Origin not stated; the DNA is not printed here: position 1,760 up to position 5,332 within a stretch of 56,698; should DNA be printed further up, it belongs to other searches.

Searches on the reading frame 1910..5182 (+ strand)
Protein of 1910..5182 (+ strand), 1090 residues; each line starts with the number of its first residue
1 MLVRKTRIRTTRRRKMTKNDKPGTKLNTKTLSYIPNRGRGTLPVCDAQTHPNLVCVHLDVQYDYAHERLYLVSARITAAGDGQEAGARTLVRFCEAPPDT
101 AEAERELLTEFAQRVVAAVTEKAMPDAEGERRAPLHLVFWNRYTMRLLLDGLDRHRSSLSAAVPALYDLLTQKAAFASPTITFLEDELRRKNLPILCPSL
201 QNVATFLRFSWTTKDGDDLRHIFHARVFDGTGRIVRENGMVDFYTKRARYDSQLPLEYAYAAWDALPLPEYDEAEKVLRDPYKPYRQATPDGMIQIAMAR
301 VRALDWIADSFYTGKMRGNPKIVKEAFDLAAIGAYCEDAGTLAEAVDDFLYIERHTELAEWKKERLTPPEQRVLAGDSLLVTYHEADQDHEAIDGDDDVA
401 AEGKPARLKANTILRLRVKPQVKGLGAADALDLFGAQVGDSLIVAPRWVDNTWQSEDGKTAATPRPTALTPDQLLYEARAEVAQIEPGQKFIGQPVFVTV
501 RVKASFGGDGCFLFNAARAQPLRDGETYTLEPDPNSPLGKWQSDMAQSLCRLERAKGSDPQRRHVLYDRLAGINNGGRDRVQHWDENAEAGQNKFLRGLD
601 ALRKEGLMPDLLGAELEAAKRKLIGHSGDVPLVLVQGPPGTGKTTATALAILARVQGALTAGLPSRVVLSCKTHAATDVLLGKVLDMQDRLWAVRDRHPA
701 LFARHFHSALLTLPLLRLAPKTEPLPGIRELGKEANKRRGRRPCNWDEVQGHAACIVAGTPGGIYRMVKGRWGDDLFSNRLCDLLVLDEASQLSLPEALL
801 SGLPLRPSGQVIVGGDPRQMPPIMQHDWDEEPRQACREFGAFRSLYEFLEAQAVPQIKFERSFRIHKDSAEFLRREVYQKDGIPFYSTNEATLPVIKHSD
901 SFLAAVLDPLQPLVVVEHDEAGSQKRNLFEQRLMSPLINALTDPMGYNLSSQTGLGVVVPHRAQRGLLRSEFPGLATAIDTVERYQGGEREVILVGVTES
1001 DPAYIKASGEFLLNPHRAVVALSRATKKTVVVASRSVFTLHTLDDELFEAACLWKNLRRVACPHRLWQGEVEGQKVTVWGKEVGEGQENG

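Call 72: search_protein_families(library=padloc, proteins=[window:1910-5182:+], max_evalue=0.00001)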
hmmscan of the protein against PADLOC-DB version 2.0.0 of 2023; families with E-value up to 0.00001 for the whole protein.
window:1910-5182:+ (1090 aa): 5 families
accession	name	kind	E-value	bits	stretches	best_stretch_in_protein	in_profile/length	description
PDLC02895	DpdJ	-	1.9e-31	105.9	1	633-1052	64-471/2112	DpdJ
PDLC03920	MkoA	-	8.7e-28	95.1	1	627-1039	631-1080/1112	-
PDLC03921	MkoA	-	1.6e-20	70.5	2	950-1041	1472-1573/1607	-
PDLC03924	MkoC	-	1.7e-13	47.6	1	921-1039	824-948/1136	-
PDLC05009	PDC-S37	-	9.6e-08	28.2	1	783-827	939-980/1550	-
